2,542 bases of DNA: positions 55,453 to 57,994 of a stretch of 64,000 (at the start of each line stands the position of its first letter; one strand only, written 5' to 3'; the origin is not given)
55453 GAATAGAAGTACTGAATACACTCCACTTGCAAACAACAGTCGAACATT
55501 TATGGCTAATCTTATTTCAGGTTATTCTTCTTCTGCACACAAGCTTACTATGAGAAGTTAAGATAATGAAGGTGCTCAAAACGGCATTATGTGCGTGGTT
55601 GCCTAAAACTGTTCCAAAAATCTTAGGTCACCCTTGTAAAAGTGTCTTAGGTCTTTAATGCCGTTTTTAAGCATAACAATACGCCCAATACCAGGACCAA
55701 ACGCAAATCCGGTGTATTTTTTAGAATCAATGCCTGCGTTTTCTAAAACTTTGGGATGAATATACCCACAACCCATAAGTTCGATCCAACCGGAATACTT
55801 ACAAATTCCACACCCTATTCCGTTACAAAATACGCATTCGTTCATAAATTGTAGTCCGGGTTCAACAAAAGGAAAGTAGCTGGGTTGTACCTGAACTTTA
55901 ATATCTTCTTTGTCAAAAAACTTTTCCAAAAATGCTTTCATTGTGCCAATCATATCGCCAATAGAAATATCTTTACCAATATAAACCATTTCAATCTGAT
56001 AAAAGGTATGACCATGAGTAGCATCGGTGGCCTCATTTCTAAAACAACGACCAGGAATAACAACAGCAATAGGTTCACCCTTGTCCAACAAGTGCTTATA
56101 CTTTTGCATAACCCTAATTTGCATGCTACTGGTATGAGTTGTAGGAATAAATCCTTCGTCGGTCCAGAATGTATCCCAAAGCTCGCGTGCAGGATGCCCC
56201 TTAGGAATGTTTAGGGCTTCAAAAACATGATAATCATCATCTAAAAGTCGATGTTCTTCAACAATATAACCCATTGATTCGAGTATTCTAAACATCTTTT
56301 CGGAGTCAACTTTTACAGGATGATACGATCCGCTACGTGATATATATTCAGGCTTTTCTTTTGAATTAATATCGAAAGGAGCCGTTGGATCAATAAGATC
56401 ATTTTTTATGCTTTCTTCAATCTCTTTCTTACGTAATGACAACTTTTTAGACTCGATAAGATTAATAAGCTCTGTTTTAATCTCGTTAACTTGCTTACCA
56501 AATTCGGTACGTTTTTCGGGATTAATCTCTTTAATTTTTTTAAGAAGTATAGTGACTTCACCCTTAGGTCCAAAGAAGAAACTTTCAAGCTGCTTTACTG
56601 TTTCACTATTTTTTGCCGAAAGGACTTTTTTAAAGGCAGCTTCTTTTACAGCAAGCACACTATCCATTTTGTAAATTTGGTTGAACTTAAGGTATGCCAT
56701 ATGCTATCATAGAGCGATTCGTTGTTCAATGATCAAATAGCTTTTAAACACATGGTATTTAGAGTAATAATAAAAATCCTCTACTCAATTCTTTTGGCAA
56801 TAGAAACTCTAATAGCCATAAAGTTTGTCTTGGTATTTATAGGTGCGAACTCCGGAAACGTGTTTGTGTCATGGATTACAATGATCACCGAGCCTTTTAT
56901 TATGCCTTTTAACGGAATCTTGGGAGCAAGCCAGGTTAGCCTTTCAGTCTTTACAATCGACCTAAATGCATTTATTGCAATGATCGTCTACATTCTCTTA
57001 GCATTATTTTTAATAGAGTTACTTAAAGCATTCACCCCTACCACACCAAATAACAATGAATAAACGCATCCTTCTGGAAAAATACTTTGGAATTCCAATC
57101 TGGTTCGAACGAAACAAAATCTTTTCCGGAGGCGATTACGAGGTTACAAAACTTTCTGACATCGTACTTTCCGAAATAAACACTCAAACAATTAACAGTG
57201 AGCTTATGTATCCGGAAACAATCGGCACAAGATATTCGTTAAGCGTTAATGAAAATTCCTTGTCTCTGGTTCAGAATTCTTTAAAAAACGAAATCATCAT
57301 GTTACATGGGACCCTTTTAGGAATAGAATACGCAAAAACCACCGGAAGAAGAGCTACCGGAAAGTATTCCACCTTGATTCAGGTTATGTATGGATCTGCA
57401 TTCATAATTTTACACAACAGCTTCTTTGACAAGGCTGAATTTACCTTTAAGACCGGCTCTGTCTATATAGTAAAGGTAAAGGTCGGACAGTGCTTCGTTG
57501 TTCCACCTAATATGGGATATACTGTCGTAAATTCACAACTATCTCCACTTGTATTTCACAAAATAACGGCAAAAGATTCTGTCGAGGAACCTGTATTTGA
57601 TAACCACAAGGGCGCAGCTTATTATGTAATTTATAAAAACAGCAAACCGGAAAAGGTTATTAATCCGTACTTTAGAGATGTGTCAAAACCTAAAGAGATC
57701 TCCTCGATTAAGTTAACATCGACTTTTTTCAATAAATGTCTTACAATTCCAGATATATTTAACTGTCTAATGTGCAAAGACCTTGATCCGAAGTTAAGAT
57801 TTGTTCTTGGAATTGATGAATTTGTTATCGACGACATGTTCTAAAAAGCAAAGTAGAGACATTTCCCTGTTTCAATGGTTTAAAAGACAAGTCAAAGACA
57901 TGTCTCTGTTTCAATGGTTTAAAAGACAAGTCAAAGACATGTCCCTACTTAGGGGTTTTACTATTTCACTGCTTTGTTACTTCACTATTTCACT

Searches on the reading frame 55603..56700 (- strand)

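Call 68: search_protein_families(library=pfam, proteins=[window:55603-56700:-], max_evalue=0.001)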
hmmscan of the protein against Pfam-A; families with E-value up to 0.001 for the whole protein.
window:55603-56700:- (365 aa): 2 families
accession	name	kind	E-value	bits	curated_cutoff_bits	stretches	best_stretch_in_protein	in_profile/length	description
PF01409.25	tRNA-synt_2d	-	3e-75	253.3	19.8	1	121-365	11-246/246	tRNA synthetases class II core domain (F)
PF02912.23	Phe_tRNA-synt_N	-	8.4e-15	54.9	22.3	1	31-97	2-68/69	Aminoacyl tRNA synthetase class II, N-terminal domain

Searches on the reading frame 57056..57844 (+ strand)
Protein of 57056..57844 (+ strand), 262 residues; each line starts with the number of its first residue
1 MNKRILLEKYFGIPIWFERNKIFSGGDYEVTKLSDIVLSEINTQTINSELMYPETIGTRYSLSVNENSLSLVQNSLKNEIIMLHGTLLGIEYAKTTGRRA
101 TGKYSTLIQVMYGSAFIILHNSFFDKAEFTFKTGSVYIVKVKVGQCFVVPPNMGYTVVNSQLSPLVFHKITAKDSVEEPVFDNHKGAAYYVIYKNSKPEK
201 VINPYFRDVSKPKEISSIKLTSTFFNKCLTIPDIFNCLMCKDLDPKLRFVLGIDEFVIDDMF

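Call 68: search_protein_families(library=pfam, proteins=[window:57056-57844:+], max_evalue=0.001)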
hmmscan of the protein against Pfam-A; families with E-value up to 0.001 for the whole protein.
window:57056-57844:+ (262 aa): 1 family
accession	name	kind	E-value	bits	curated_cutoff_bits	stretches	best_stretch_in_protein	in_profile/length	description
PF06560.17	GPI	-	3.2e-09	36.8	20.7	1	62-198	36-172/182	Glucose-6-phosphate isomerase (GPI)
